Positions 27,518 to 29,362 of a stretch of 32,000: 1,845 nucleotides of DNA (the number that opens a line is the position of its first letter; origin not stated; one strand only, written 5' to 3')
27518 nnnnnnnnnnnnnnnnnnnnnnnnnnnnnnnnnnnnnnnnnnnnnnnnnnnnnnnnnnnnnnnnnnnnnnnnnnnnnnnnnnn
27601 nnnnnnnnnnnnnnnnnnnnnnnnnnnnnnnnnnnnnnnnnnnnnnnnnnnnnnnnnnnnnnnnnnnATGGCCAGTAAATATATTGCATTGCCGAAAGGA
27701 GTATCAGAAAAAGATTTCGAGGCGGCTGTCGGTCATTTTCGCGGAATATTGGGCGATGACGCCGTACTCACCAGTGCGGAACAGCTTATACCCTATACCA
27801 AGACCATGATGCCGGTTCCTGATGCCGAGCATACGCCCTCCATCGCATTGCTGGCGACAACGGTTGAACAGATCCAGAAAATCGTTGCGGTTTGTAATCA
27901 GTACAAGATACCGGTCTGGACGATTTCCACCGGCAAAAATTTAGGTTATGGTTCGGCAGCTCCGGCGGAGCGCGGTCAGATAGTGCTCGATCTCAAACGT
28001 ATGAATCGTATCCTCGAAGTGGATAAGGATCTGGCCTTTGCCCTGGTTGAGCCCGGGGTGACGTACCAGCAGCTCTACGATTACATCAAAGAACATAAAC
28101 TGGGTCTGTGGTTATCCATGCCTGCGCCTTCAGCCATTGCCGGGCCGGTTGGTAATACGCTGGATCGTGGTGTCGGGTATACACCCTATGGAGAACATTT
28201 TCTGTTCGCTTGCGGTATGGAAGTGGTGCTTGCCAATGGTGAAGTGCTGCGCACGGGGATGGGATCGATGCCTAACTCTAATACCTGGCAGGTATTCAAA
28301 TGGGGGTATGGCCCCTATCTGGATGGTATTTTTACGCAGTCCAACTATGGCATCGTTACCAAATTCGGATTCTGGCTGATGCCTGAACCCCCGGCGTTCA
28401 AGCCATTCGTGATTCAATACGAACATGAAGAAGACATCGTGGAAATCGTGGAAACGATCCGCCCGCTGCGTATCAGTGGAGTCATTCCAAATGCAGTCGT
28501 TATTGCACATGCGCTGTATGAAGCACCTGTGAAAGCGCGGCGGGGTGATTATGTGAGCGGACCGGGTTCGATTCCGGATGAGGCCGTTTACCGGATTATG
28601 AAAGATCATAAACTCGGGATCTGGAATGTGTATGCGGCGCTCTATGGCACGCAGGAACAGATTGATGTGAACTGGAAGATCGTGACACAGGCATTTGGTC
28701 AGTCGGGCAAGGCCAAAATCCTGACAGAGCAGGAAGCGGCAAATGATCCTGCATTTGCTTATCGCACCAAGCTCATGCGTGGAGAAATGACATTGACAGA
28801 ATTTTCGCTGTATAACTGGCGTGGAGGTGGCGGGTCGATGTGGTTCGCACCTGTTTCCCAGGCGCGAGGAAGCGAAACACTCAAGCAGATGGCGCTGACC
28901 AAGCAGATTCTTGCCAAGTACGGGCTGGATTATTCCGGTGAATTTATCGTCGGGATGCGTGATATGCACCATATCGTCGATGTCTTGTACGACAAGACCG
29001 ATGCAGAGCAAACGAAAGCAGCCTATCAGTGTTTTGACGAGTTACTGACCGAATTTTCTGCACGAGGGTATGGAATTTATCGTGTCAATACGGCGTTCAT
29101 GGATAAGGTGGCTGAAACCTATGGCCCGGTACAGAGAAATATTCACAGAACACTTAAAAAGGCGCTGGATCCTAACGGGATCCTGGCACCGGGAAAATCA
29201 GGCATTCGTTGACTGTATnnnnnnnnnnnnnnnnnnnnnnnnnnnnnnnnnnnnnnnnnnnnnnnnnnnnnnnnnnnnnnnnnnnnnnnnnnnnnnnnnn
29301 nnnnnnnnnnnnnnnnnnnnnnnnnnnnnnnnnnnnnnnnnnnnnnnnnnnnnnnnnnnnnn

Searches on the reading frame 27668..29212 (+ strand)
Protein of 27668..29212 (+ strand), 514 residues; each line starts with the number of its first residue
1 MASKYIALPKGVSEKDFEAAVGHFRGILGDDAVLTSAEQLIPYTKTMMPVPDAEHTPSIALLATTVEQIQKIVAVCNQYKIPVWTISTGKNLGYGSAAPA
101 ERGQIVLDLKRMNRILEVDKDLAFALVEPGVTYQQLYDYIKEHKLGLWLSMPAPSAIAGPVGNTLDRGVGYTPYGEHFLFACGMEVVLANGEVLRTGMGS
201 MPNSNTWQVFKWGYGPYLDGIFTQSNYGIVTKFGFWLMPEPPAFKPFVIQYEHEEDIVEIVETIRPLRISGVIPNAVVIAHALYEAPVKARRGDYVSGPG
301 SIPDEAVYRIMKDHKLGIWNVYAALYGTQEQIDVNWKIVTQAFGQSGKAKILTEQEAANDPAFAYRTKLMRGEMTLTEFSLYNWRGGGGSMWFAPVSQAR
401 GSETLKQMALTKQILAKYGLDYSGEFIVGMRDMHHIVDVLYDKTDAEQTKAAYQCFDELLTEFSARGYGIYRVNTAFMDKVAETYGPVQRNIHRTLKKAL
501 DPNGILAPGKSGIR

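Call 3: search_protein_families(library=pfam, proteins=[window:27668-29212:+], max_evalue=0.1)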
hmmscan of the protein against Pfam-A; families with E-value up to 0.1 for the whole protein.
window:27668-29212:+ (514 aa): 2 families
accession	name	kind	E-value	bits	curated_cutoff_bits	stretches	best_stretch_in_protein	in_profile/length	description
PF01565.28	FAD_binding_4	-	3.3e-28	98.6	26.4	1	57-197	1-139/139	FAD binding domain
PF02913.24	FAD-oxidase_C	-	2.2e-11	44.4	21.2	1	334-510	78-247/248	FAD linked oxidases, C-terminal domain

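Call 4: search_protein_families(library=ncbifam, proteins=[window:27668-29212:+], max_evalue=0.1)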
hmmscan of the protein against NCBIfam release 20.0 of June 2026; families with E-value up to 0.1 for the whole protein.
window:27668-29212:+ (514 aa): 9 families
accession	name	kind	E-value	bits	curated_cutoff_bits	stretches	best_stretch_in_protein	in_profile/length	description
TIGR00387.1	glcD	equivalog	1.3e-24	86.9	567.9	1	64-277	5-207/413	glycolate oxidase subunit GlcD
NF008408.0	PRK11230.1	equivalog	4.9e-18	64.9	897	1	13-278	14-265/499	glycolate oxidase subunit GlcD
NF049975.1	2HglutDHaseYdiJ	equivalog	8e-07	27.2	1350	1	57-198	52-194/1018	D-2-hydroxyglutarate dehydrogenase YdiJ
NF041227.1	BagG_FevA2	exception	4.8e-06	25.4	850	1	53-239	42-209/455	bagremycin/ferroverdin biosynthesis FAD-dependent oxygenase BagG/FevA2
NF041226.1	BagK_FevA1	equivalog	1.6e-05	23.5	800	1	54-192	38-170/453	bagremycin/ferroverdin biosynthesis FAD-dependent oxygenase BagK/FevA1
NF053785.1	DcplphribOxDprE1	equivalog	3.2e-05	23.3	500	1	62-150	20-102/449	decaprenylphosphoryl-beta-D-ribose oxidase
TIGR01676.1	GLDHase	equivalog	0.002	17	458.25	1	64-147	69-148/541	L-galactonolactone dehydrogenase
NF008439.0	PRK11282.1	equivalog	0.0071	15.2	284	1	481-510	324-353/358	glycolate oxidase subunit GlcE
TIGR01678.1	FAD_lactone_ox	subfamily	0.0095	14.9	396.8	1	63-147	21-101/438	sugar 1,4-lactone oxidase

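Call 5: search_solved_structures(query=window:27668-29212:+, max_evalue=0.00001, show_alignments=1)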
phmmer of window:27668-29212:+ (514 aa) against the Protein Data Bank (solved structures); distinct sequences matched with E-value up to 0.00001: 42.
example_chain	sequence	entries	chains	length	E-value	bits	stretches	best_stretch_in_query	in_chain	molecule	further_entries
1dii_A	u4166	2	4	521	8.2e-233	776.9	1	7-513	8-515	P-CRESOL METHYLHYDROXYLASE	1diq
1wve_A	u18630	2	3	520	8.7e-233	776.8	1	7-513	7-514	4-cresol dehydrogenase [hydroxylating] flavoprotein subunit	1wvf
9ffk_A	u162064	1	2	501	8.6e-175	585.5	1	16-513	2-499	FAD-binding oxidoreductase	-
9fge_A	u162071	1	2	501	1.6e-174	584.6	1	16-513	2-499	FAD-binding oxidoreductase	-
8s7p_A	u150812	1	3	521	3.1e-155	521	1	7-513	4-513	Oxidoreductase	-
8s7r_A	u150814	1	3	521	1.7e-154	518.5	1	7-513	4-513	Oxidoreductase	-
8s7t_A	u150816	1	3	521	1.9e-154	518.3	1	7-513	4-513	Oxidoreductase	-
8s7s_A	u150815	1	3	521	2.6e-154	517.9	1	7-513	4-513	Oxidoreductase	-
8s7w_A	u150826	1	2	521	3.1e-154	517.7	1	7-513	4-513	Oxidoreductase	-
8s7n_A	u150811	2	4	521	3.5e-154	517.5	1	7-513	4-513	Oxidoreductase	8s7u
8s7q_A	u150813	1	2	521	3.6e-154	517.4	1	7-513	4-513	Oxidoreductase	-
9gov_A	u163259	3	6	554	9.6e-133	446.7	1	7-513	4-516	4-Allyl syringol oxidase from Streptomyces cavernae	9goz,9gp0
7ywu_A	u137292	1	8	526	1.2e-132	446.4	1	7-513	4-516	Probable vanillyl-alcohol oxidase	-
5fxd_A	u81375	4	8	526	1.6e-132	446.1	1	7-513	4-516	PROBABLE VANILLYL-ALCOHOL OXIDASE | EUGENOL OXIDASE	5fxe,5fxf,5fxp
7ywv_A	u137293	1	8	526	1.9e-132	445.8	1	7-513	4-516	Probable vanillyl-alcohol oxidase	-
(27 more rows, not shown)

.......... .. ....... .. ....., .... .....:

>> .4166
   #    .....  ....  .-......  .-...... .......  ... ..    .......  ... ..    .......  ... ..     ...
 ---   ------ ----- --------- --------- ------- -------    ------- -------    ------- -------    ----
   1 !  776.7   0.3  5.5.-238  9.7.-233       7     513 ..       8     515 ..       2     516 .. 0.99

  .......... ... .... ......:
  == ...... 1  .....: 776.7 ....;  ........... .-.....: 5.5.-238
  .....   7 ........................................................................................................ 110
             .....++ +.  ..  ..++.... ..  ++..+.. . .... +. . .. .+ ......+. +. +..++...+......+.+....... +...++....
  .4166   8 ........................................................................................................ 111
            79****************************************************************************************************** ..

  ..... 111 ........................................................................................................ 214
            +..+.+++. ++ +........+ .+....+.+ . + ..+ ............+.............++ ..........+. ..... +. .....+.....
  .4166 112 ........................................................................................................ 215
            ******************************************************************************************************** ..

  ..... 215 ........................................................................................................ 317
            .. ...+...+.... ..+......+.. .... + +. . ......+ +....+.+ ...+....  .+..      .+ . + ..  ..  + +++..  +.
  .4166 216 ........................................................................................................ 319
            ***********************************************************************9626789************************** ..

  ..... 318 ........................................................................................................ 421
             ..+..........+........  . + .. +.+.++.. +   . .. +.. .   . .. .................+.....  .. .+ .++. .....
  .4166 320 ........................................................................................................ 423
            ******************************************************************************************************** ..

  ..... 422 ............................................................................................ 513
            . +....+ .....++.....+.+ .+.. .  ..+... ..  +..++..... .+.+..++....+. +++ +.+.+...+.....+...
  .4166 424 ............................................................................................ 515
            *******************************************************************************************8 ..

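Call 19: search_dna_similar(query=window:27668-29212:+, collection=plasmids, mode=protein, max_evalue=1e-50, max_rows=40)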
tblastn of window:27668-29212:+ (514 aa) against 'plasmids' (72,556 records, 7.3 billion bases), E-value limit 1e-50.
Records with a match: 34; places in all: 49; records where one place covers at least 80% of the query: 34.
Best place of each record, by identity: 60-80% 3; <60% 31.
By first word of the organism name: Novosphingobium 11; Roseomonas 8; Sphingobium 4; Rhizobium 2; Rhodococcus 2; Paraburkholderia 2; Caballeronia 2; Sulfuricurvum 1; Massilia 1; Corynebacterium 1.
By predicted mobility (MOB-suite, as given by PLSDB): non-mobilizable 20; conjugative 8; mobilizable 6.
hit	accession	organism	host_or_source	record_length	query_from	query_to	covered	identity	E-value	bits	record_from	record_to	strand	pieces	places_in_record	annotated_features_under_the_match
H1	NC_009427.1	Novosphingobium aromaticivorans DSM 12444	-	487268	8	514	99%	65.1%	0e+0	710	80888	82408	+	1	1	FAD-binding oxidoreductase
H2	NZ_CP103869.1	Novosphingobium humi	pure culture,soil biofilm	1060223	8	514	99%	63.1%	0e+0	697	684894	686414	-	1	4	none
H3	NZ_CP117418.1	Novosphingobium humi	Single cell,Soil from military shooting ...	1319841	8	514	99%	62.9%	0e+0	696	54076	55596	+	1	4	none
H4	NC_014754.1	Sulfuricurvum kujiense DSM 16994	drain water from underground crude oil ...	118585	1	513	100%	59.9%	0e+0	655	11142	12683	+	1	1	FAD-binding oxidoreductase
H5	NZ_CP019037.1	Massilia putida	Soil,wolfram mine tailing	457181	5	514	99%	54.1%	0e+0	592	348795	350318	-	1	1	FAD-binding oxidoreductase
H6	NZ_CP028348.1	Novosphingobium sp. THN1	cell culture,surface water of Lake Taihu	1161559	12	513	98%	50.5%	3e-171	542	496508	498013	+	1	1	record has no annotation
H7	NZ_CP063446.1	Novosphingobium sp. ES2-1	mixed culture,activated sludge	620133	12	513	98%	50.4%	3e-168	534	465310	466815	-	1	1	FAD-binding oxidoreductase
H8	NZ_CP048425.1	Rhizobium daejeonense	Cell,soil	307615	8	513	98%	49.0%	1e-167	532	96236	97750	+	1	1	FAD-binding oxidoreductase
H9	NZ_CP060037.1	Sphingobium fuliginis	-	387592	8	513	98%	48.3%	1e-155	498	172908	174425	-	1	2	FAD-binding oxidoreductase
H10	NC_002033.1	Novosphingobium aromaticivorans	-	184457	8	513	98%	47.5%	3e-154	494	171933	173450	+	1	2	FAD-binding protein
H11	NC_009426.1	Novosphingobium aromaticivorans DSM 12444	-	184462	8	513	98%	47.5%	3e-154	494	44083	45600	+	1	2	FAD-binding protein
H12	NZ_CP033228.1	Sphingobium yanoikuyae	Mixed culture,wastewater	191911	8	513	98%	47.3%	3e-154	494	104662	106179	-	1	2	FAD-binding oxidoreductase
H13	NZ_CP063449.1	Novosphingobium sp. ES2-1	mixed culture,activated sludge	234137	8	513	98%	47.2%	2e-153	491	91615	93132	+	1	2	FAD-binding protein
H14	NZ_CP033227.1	Sphingobium yanoikuyae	Mixed culture,wastewater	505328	8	513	98%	45.6%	2e-142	460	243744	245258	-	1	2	FAD-binding oxidoreductase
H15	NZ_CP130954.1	Rhodococcus opacus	cell culture,Sod-podzolic soil ...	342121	8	513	98%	42.8%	3e-128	419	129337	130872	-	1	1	FAD-binding oxidoreductase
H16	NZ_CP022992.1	Paraburkholderia aromaticivorans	-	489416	8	513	98%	42.2%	2e-135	440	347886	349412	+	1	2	FAD-binding oxidoreductase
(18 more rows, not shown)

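Call 20: get_annotated_region(hit=H1, flank=4000)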
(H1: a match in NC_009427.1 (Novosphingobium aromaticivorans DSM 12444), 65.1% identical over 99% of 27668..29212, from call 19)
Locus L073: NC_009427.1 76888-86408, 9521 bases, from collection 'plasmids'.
description: Novosphingobium aromaticivorans DSM 12444 plasmid pNL2, complete sequence
organism: Novosphingobium aromaticivorans DSM 12444 (NCBI taxid 279238)
taxonomy: Bacteria; Pseudomonadota; Alphaproteobacteria; Sphingomonadales; Sphingomonadaceae; Novosphingobium; Novosphingobium aromaticivorans; Novosphingobium aromaticivorans DSM 12444
host: -; source: -; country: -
typing (MOB-suite, as given by PLSDB): non-mobilizable; replicon rep_cluster_531,rep_cluster_545
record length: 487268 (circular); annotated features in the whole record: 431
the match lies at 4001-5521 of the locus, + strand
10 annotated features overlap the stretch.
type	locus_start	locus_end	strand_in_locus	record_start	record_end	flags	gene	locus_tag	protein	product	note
CDS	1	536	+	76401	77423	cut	-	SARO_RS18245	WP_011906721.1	NADP-dependent oxidoreductase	-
CDS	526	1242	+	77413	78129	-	-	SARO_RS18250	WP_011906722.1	SDR family NAD(P)-dependent oxidoreductase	-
CDS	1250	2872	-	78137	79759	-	-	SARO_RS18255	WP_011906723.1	sigma-54-dependent Fis family transcriptional regulator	GO:0006355 - regulation of DNA-templated transcription [Evidence IEA]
CDS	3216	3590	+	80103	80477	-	-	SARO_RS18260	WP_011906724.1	hypothetical protein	-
CDS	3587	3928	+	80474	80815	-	-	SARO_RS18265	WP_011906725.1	cytochrome c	-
CDS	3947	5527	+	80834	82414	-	-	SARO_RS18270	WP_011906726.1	FAD-binding oxidoreductase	-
CDS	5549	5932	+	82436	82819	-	-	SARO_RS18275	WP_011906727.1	c-type cytochrome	-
CDS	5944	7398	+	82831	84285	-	-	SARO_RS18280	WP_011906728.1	aldehyde dehydrogenase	-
CDS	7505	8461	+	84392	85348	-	-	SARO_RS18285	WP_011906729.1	transporter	-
CDS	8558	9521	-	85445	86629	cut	-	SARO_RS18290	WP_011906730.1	SRPBCC family protein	GO:0044237 - cellular metabolic process [Evidence IEA]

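Call 21: get_annotated_region(hit=H4, flank=4000)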
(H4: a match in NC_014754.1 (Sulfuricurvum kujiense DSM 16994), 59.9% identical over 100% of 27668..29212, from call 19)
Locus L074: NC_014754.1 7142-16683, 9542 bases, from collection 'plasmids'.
description: Sulfuricurvum kujiense DSM 16994 plasmid pSULKU01, complete sequence
organism: Sulfuricurvum kujiense DSM 16994 (NCBI taxid 709032)
taxonomy: Bacteria; Campylobacterota; Epsilonproteobacteria; Campylobacterales; Sulfurimonadaceae; Sulfuricurvum; Sulfuricurvum kujiense; Sulfuricurvum kujiense DSM 16994
host: -; source: drain water from underground crude oil storage cavity; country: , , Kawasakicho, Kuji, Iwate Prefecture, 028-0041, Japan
typing (MOB-suite, as given by PLSDB): non-mobilizable; replicon rep_cluster_36
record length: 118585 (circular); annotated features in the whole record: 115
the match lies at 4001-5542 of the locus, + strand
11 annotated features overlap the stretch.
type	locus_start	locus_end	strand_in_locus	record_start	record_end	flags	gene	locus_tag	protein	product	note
CDS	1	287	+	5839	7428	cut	-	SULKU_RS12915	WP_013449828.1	type II toxin-antitoxin system HipA family toxin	-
CDS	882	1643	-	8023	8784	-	-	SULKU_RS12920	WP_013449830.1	response regulator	GO:0000160 - phosphorelay signal transduction system [Evidence IEA]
CDS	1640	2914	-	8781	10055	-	-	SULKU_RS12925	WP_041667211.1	histidine kinase dimerization/phosphoacceptor domain -containing protein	-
CDS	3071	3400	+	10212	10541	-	-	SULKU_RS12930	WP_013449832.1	cytochrome c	-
CDS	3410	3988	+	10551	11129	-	-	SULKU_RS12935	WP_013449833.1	twin-arginine translocation signal domain-containing protein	-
CDS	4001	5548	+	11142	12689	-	-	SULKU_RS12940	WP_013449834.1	FAD-binding oxidoreductase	-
CDS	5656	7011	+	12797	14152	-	-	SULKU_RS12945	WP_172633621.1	OprD family outer membrane porin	-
CDS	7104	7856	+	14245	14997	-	-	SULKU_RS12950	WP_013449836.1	winged helix-turn-helix domain-containing protein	GO:0000160 - phosphorelay signal transduction system [Evidence IEA]; GO:0006355 - regulation of DNA-templated ...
CDS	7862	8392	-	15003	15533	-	-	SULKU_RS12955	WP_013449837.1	NAD(P)H-dependent oxidoreductase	-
CDS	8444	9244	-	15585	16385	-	-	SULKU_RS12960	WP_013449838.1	hypothetical protein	-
CDS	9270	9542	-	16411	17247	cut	-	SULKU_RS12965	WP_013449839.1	YitT family protein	-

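Call 56: get_annotated_region(hit=H5, flank=3000)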
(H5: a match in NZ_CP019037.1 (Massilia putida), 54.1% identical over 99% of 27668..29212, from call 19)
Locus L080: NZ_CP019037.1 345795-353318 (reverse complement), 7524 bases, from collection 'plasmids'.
description: Massilia putida strain 6NM-7 plasmid unnamed2, complete sequence
organism: Massilia putida (NCBI taxid 1141883)
taxonomy: Bacteria; Pseudomonadota; Betaproteobacteria; Burkholderiales; Oxalobacteraceae; Massilia; Massilia putida
host: -; source: Soil,wolfram mine tailing; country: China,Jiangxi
typing (MOB-suite, as given by PLSDB): mobilizable; relaxase MOBP,MOBP
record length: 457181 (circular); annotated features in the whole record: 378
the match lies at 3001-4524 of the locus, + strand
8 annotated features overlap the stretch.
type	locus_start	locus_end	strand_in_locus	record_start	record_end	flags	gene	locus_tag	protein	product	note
CDS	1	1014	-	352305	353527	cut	-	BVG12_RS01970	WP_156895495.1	IS3 family transposase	-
CDS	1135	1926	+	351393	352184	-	-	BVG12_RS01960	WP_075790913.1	SDR family oxidoreductase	-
CDS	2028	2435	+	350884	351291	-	-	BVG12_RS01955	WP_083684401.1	cytochrome c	-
CDS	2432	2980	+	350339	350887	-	-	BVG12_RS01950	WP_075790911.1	hypothetical protein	-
CDS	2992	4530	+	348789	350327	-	-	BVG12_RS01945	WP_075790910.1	FAD-binding oxidoreductase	-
CDS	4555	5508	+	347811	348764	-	-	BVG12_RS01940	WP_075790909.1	LysR family transcriptional regulator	-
CDS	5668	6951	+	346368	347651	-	-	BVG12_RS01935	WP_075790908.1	MFS transporter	GO:0055085 - transmembrane transport [Evidence IEA]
CDS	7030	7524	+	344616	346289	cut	-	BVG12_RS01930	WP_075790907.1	DUF1302 domain-containing protein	-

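Call 57: get_annotated_region(hit=H7, flank=3000)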
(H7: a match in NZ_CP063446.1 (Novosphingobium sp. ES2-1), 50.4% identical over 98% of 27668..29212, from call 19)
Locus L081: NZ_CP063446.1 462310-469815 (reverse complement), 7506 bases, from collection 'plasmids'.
description: Novosphingobium sp. ES2-1 plasmid p1, complete sequence
organism: Novosphingobium sp. ES2-1 (NCBI taxid 2780074)
taxonomy: Bacteria; Pseudomonadota; Alphaproteobacteria; Sphingomonadales; Sphingomonadaceae; Novosphingobium; Novosphingobium sp. ES2-1
host: -; source: mixed culture,activated sludge; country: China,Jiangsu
typing (MOB-suite, as given by PLSDB): non-mobilizable
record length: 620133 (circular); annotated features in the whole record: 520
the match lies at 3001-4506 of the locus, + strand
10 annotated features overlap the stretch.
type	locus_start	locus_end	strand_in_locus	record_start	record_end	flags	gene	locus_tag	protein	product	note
CDS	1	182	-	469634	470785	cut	-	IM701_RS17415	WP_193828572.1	thiolase family protein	-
CDS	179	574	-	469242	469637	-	-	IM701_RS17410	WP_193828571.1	OB-fold domain-containing protein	-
CDS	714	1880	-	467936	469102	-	-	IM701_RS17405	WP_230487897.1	FAD-binding domain-containing protein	-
CDS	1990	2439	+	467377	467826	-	-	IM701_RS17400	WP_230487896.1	DUF3429 domain-containing protein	-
CDS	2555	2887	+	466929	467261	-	-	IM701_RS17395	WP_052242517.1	cytochrome c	-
CDS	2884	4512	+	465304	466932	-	-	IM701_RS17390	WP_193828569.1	FAD-binding oxidoreductase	-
CDS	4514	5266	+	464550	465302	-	-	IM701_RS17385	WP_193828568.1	glucose 1-dehydrogenase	-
CDS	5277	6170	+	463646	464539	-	-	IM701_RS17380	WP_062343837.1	MBL fold metallo-hydrolase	-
CDS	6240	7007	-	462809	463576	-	-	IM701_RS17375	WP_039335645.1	LuxR C-terminal-related transcriptional regulator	GO:0006355 - regulation of DNA-templated transcription [Evidence IEA]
CDS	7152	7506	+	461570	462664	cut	-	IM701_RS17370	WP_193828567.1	acyl-CoA dehydrogenase family protein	-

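Call 58: get_annotated_region(hit=H8, flank=3000)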
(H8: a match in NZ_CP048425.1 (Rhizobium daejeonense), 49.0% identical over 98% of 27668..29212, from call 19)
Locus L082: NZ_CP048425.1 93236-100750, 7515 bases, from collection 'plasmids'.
description: Rhizobium daejeonense strain KACC 13094 plasmid unnamed2, complete sequence
organism: Rhizobium daejeonense (NCBI taxid 240521)
taxonomy: Bacteria; Pseudomonadota; Alphaproteobacteria; Hyphomicrobiales; Rhizobiaceae; Rhizobium; Rhizobium daejeonense
host: -; source: Cell,soil; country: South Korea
typing (MOB-suite, as given by PLSDB): non-mobilizable
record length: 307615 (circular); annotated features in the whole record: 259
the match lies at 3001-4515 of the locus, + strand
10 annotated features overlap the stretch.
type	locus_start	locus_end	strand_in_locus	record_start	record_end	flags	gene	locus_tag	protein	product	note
CDS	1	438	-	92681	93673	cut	-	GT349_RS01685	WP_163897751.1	AraC family transcriptional regulator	-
CDS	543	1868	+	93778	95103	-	-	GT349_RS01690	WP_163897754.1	cytochrome c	-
CDS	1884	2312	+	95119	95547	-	-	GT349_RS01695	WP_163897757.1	cytochrome c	-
CDS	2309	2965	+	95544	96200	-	-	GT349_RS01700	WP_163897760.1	hypothetical protein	-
CDS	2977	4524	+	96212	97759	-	-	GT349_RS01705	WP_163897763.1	FAD-binding oxidoreductase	-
CDS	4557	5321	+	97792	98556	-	-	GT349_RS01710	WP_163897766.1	glucose 1-dehydrogenase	-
CDS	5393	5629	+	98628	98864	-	-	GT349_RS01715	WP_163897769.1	hypothetical protein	-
CDS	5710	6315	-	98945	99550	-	-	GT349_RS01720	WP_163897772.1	TetR/AcrR family transcriptional regulator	GO:0006355 - regulation of DNA-templated transcription [Evidence IEA]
CDS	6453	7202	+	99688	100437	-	-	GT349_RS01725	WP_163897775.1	SDR family NAD(P)-dependent oxidoreductase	-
CDS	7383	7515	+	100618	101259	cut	-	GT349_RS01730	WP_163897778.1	VTT domain-containing protein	-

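Call 59: get_annotated_region(hit=H9, flank=3000)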
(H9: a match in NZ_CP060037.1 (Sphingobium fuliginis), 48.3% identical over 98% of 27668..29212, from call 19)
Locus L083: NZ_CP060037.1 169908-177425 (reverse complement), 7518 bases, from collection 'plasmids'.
description: Sphingobium fuliginis strain KK22 plasmid p1, complete sequence
organism: Sphingobium fuliginis (NCBI taxid 336203)
taxonomy: Bacteria; Pseudomonadota; Alphaproteobacteria; Sphingomonadales; Sphingomonadaceae; Sphingobium; Sphingobium fuliginis
host: -; source: -; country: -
typing (MOB-suite, as given by PLSDB): conjugative; replicon rep_cluster_647; relaxase MOBP; mating-pair formation MPF_T
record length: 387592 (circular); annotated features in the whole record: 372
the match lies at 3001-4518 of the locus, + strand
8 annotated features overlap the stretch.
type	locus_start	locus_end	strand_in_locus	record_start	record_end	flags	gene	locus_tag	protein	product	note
CDS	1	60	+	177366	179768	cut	-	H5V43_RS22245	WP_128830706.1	TonB-dependent receptor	GO:0015891 - siderophore transport [Evidence IEA]; GO:0055085 - transmembrane transport [Evidence IEA]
CDS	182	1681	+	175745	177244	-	-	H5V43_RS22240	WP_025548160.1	NAD-dependent succinate-semialdehyde dehydrogenase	-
CDS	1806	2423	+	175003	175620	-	-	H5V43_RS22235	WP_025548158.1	UbiX family flavin prenyltransferase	-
CDS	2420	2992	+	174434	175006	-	-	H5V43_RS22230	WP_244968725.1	hypothetical protein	-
CDS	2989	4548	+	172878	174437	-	-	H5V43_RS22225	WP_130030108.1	FAD-binding oxidoreductase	-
CDS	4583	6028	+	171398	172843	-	-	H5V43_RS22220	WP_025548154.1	aldehyde dehydrogenase family protein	-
CDS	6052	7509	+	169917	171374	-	-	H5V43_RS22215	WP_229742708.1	non-oxidative hydroxyarylic acid decarboxylases subunit C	-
CDS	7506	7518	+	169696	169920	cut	-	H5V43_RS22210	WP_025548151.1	non-oxidative hydroxyarylic acid decarboxylases subunit D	-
